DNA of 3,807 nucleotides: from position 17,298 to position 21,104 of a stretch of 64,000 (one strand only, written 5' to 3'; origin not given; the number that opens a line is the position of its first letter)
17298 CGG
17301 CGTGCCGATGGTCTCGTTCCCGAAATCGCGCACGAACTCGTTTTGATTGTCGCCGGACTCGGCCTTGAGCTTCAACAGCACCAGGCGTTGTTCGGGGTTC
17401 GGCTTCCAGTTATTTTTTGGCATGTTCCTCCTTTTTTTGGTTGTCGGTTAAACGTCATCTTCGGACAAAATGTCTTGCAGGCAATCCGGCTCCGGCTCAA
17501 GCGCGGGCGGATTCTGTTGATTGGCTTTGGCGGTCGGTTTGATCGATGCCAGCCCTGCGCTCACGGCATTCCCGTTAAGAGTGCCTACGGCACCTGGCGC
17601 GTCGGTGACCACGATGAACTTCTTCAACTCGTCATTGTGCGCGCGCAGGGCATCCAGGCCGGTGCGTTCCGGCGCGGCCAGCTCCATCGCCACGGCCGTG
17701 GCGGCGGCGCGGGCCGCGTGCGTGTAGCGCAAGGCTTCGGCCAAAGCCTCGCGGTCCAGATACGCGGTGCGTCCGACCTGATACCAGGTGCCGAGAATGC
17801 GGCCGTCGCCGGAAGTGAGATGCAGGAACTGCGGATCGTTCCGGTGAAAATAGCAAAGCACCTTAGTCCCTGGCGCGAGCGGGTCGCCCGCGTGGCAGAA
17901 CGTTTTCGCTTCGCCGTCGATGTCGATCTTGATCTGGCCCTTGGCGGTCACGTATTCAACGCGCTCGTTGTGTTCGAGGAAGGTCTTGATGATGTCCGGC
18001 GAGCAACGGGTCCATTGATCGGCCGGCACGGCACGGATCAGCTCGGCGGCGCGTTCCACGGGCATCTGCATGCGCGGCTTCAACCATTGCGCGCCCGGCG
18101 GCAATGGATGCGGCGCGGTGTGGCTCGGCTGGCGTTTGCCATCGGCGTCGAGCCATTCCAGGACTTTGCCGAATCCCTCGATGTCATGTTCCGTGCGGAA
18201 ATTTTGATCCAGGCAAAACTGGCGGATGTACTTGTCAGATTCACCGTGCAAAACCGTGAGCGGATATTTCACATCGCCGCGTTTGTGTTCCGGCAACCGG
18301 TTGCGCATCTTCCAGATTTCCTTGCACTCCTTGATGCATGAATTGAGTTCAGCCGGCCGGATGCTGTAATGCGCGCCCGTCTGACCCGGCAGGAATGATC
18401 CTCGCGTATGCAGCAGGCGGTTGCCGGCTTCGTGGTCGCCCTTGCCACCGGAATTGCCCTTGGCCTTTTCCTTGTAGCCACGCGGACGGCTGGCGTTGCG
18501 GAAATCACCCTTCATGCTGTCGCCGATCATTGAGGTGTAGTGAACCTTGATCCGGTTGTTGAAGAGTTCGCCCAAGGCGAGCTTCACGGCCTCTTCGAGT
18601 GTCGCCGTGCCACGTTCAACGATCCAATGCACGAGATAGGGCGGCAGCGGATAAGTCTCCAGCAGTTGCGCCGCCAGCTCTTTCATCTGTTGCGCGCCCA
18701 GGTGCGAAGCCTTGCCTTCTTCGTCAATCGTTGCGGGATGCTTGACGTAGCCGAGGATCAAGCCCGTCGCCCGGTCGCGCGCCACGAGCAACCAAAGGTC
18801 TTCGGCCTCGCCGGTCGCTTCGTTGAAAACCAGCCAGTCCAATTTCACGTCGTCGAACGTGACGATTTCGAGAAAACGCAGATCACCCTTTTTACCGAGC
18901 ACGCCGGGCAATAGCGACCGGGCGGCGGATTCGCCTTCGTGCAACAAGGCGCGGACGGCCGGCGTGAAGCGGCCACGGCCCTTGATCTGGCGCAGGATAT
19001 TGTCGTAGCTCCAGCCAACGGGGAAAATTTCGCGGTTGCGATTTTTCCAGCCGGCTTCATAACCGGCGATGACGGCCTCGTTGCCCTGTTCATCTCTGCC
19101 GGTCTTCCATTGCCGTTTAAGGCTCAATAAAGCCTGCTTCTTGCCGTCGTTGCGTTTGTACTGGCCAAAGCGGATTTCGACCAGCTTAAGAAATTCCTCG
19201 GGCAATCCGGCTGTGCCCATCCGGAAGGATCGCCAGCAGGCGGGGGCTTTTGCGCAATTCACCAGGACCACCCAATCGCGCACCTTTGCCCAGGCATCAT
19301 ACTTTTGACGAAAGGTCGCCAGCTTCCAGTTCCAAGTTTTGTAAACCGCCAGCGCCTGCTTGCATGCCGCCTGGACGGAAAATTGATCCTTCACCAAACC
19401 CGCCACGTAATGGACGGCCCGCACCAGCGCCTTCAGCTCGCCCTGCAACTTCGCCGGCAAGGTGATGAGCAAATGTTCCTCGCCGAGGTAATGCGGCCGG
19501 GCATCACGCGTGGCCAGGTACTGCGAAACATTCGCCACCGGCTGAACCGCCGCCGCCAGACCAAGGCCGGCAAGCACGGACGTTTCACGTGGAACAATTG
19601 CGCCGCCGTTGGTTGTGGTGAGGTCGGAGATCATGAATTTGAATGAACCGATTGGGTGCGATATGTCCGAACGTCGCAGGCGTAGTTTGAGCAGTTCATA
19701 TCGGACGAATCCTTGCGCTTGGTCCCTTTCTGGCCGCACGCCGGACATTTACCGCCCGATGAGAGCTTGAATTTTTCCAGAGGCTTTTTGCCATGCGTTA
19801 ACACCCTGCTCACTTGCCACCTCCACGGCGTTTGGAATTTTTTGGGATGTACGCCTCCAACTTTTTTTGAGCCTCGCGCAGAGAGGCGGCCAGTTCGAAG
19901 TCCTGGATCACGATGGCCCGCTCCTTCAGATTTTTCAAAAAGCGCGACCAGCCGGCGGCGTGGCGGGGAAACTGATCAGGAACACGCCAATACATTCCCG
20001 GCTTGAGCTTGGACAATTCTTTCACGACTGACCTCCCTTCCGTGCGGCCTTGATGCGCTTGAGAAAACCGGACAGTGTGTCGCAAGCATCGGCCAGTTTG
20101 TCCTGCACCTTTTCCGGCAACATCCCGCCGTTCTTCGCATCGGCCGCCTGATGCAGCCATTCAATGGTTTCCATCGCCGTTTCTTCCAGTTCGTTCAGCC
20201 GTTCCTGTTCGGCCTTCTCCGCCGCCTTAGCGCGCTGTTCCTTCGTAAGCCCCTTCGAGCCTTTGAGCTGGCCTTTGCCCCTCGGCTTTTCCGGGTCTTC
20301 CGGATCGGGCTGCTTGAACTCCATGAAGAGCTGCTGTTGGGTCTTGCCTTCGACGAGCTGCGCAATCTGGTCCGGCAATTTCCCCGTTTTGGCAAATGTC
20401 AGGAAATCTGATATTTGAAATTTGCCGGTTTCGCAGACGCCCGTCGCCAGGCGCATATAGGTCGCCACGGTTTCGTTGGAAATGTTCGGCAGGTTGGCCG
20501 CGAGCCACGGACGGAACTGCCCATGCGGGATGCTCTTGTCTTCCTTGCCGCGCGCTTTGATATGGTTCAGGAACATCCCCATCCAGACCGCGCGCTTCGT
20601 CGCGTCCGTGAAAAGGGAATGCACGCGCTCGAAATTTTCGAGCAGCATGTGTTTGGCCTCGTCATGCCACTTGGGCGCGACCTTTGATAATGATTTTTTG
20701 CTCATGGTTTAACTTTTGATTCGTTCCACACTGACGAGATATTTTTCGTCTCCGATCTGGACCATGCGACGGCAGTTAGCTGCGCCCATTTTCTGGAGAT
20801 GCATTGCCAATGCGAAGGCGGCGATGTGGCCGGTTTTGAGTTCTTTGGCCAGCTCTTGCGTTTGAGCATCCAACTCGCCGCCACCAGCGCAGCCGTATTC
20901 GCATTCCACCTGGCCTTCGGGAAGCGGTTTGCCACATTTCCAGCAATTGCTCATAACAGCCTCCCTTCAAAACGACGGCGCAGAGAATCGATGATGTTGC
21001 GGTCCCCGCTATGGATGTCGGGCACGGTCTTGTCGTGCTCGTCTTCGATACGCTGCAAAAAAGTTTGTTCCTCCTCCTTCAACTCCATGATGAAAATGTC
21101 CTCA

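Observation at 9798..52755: Complete Mu-like transposable prophage with mappable ends, end-site repeats and target-site duplication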

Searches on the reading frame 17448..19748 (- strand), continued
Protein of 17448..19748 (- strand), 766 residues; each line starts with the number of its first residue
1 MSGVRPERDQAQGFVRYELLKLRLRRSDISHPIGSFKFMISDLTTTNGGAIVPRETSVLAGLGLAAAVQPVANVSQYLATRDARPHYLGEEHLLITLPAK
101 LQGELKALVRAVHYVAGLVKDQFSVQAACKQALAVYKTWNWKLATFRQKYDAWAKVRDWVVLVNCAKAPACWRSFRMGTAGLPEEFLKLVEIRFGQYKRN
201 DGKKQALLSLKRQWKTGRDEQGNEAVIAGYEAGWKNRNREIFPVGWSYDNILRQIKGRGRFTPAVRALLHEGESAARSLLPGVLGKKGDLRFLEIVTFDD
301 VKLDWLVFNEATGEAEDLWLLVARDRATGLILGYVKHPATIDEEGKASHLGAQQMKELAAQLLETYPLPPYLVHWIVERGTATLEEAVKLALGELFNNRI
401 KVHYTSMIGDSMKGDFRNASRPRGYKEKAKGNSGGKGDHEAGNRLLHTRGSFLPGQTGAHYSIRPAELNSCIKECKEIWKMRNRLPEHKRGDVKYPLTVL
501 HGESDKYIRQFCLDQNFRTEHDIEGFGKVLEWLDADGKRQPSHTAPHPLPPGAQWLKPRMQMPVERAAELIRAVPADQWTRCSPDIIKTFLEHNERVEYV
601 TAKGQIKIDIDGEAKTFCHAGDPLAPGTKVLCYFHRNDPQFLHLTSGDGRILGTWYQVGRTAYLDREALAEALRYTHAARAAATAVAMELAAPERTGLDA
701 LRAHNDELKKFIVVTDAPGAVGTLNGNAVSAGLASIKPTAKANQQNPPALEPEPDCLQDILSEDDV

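Call 48: find_encoding_contigs(protein=P0022, flank=10000, max_places=2)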
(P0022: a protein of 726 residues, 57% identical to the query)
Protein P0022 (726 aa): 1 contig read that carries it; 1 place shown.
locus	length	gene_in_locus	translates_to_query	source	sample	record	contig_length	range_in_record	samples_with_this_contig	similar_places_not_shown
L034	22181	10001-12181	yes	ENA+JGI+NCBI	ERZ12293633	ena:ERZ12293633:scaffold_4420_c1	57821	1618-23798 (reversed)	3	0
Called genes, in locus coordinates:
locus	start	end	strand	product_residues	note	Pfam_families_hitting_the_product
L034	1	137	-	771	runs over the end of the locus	PF04860:Phage_portal, PF04233:Phage_Mu_F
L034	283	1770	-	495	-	PF03237:Terminase_6N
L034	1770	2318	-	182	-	-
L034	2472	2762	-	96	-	-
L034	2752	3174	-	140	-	-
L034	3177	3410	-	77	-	-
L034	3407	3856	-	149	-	-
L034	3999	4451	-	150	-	-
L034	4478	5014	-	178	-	-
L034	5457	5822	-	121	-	-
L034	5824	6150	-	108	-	-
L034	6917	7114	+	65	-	-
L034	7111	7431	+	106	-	-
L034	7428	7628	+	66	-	-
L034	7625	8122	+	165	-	-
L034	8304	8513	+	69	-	-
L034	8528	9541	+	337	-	-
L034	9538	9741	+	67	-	-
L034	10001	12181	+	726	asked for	-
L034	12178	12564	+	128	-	-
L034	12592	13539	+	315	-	PF13401:AAA_22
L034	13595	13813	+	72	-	-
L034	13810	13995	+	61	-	-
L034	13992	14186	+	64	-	-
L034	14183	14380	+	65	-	-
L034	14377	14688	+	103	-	-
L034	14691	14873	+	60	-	-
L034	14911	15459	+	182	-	PF07352:Phage_Mu_Gam (weak)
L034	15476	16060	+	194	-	PF00805:Pentapeptide, PF13576:Pentapeptide_3 (faint), PF00805:Pentapeptide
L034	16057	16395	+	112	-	-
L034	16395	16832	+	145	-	-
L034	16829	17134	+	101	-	-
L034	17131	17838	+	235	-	-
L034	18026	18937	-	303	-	-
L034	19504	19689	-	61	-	-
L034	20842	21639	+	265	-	PF02621:VitK2_biosynth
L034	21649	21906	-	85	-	-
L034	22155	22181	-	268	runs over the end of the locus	PF04029:2-ph_phosp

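Call 60: search_protein_families(library=pfam, proteins=[L018:12239-13249:+, L021:12244-13269:+, L034:12592-13539:+, P0106], max_evalue=0.1)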
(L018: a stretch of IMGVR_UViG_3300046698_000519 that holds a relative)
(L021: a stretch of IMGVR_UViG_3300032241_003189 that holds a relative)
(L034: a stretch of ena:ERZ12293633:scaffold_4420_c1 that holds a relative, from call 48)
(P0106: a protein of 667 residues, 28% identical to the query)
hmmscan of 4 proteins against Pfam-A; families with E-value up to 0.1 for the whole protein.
L018:12239-13249:+ (336 aa): 6 families
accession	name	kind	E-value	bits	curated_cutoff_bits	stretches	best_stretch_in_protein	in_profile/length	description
PF13401.12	AAA_22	-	4e-11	43.8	27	1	123-239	7-128/130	AAA domain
PF13191.12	AAA_16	-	0.00044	21.2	32.6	0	104-148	9-51/167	AAA ATPase domain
PF25199.1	nSTAND_NTPase5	-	0.00091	19.5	34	1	102-230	23-129/145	Novel STAND NTPase 5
PF13238.12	AAA_18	-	0.0079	17.1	29.4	0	128-160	5-36/128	AAA domain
PF20720.3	nSTAND3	-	0.042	14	27.2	0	112-155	8-51/155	Novel STAND NTPase 3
PF00004.35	AAA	-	0.072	14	21.2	0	127-153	4-30/131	ATPase family associated with various cellular activities (AAA)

L021:12244-13269:+ (341 aa): 8 families
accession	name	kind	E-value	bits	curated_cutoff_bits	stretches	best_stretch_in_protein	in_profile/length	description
PF13401.12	AAA_22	-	3.6e-11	43.9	27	1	120-237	5-126/130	AAA domain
PF13191.12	AAA_16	-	6.3e-05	24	32.6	1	102-229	8-164/167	AAA ATPase domain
PF25199.1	nSTAND_NTPase5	-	0.00016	22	34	1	89-225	11-124/145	Novel STAND NTPase 5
PF03215.21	Rad17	-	0.0035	17.7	23.8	1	92-147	18-72/186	Rad17 P-loop domain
PF00004.35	AAA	-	0.021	15.7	21.2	1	126-213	4-73/131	ATPase family associated with various cellular activities (AAA)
PF04851.21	ResIII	-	0.031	14.6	22.5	0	103-145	9-48/164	Type III restriction enzyme, res subunit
PF00437.27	T2SSE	-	0.081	12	24.9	0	79-146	104-168/370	Type II/IV secretion system protein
PF07728.20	AAA_5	-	0.097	13.1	22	0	126-227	5-96/139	AAA domain (dynein-related subfamily)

L034:12592-13539:+ (315 aa): 3 families
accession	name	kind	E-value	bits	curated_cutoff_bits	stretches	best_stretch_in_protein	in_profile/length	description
PF13401.12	AAA_22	-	2.4e-08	34.8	27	1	101-215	4-128/130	AAA domain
PF09077.16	Phage-MuB_C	-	0.00079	19.7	25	1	258-308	29-78/78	Mu B transposition protein, C terminal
PF13560.12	HTH_31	-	0.073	13.8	27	0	27-56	13-45/64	Helix-turn-helix domain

P0106 (667 aa): 0 families

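Call 75: search_protein_families(library=phrogs, proteins=[L034:12592-13539:+, L018:12239-13249:+, L034:14911-15459:+, P0106, L034:10001-12181:+], max_evalue=0.001)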
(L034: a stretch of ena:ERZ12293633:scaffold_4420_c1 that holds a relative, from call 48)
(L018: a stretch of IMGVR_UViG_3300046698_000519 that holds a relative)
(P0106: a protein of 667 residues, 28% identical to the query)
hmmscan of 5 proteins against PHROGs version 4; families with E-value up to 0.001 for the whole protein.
L034:12592-13539:+ (315 aa): 2 families
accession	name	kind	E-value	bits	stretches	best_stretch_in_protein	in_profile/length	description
phrog_296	-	integration and excision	8.6e-29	101.7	1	25-308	237-522/626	DNA transposition protein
phrog_3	-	transcription regulation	0.00036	21.4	1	7-78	83-155/430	transcriptional repressor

L018:12239-13249:+ (336 aa): 1 family
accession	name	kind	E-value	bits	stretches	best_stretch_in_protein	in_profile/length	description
phrog_296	-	integration and excision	2.7e-06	27.3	1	89-231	289-421/626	DNA transposition protein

L034:14911-15459:+ (182 aa): 1 family
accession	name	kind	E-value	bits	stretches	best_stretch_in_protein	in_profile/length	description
phrog_491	-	DNA, RNA and nucleotide metabolism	9e-10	39.5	1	11-164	17-173/176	Mu Gam-like end protection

P0106 (667 aa): 1 family
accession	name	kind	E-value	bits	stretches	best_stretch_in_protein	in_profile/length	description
phrog_310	-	integration and excision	4.3e-06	26.8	1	11-247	89-317/696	transposase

L034:10001-12181:+ (726 aa): 1 family
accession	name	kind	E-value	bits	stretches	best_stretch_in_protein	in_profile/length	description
phrog_310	-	integration and excision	3.1e-07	30.6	1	534-689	472-609/696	transposase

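Call 82: search_dna_similar(query=window:17448-19634:-, collection=phages, mode=protein, max_evalue=0.01, max_rows=15)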
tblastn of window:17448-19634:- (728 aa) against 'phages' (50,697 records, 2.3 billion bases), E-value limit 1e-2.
No match.

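Call 120: search_protein_families(library=pfam, proteins=[L034:18068-18937:-], max_evalue=0.1)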
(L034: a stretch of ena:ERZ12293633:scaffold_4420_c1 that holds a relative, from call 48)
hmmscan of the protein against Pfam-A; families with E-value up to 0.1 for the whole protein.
L034:18068-18937:- (290 aa): 0 families

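Call 121: search_protein_representatives(alignment_id=A1)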
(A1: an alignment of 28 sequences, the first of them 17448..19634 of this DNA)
Query: 28 sequences, 720 profile positions. Proteins with E-value up to 0.001 (for the whole library): 936; up to 1e-10: 763; up to 1e-30: 391. The best 150 are listed.
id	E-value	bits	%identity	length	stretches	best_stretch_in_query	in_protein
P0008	0.0e+00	1128.1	-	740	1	1-705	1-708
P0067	0.0e+00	1061.9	-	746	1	23-717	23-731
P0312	0.0e+00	1012.7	-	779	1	26-710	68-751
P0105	9.9e-278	939.7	-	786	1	1-708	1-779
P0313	2.4e-270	915.3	-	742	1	1-704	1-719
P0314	1.8e-267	905.7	-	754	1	19-706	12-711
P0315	5.0e-261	884.4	-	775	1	33-714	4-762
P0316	9.3e-236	800.9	-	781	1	19-713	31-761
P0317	2.1e-230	783.2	-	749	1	32-703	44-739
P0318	4.2e-218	742.5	-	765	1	27-714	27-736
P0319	1.7e-212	724.1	-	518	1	30-475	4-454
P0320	1.6e-211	720.8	-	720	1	40-709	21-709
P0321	5.4e-177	606.6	-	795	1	56-709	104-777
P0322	4.3e-174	597.1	-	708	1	56-709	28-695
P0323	7.3e-174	596.3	-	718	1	61-703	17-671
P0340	2.6e-109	382.9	-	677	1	61-715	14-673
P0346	9.0e-104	364.6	-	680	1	92-681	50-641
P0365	2.9e-89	316.6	-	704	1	114-604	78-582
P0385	6.2e-76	272.6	-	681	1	60-686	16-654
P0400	7.2e-69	249.2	-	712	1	129-700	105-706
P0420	4.1e-62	226.9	-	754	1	136-710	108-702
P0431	4.6e-60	220.1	-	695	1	58-702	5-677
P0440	6.1e-58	213.1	-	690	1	64-657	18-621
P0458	1.3e-54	202.1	-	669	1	94-662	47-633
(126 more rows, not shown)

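Call 122: search_protein_families(library=pfam, proteins=[P0321, P0340, P0365, P0385, P0400, P0420, P0440, P0458, P0346, P0431], max_evalue=0.01)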
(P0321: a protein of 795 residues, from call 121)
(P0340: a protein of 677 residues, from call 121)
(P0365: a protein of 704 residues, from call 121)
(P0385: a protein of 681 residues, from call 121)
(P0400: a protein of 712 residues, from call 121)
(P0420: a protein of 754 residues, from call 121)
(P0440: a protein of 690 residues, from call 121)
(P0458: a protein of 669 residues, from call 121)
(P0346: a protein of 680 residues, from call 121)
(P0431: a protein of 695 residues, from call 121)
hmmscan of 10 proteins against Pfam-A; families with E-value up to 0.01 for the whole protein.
P0321 (795 aa): 0 families

P0340 (677 aa): 0 families

P0365 (704 aa): 0 families

P0385 (681 aa): 0 families

P0400 (712 aa): 0 families

P0420 (754 aa): 0 families

P0440 (690 aa): 0 families

P0458 (669 aa): 0 families

P0346 (680 aa): 0 families

P0431 (695 aa): 0 families

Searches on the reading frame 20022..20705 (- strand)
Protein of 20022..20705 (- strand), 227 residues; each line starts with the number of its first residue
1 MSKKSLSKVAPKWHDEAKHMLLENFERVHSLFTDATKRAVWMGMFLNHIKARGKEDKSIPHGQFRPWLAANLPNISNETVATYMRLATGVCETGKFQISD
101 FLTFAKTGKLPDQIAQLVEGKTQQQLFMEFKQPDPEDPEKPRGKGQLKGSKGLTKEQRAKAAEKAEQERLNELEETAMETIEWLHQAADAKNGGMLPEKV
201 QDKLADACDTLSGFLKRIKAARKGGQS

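Call 10: search_protein_families(library=pfam, proteins=[window:20022-20705:-], max_evalue=0.01)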
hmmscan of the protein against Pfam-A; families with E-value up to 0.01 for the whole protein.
window:20022-20705:- (227 aa): 0 families

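Call 12: search_protein_families(library=phrogs, proteins=[window:20022-20705:-], max_evalue=0.01)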
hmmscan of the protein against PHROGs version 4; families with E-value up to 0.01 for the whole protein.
window:20022-20705:- (227 aa): 1 family
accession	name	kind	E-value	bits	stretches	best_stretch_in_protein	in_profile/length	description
phrog_15609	-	unknown function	0.0094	16.4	0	58-189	44-165/316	-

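Call 120: search_protein_families(library=pfam, proteins=[window:20022-20705:-], max_evalue=0.1)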
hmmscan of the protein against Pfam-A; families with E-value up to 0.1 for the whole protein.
window:20022-20705:- (227 aa): 0 families

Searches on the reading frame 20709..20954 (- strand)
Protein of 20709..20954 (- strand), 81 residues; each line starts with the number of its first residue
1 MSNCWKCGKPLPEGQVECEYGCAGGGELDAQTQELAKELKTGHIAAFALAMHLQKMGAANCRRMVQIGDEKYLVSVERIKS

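Call 22: search_protein_families(library=phrogs, proteins=[window:20709-20954:-], max_evalue=0.01)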
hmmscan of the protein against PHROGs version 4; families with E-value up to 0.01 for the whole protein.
window:20709-20954:- (81 aa): 0 families
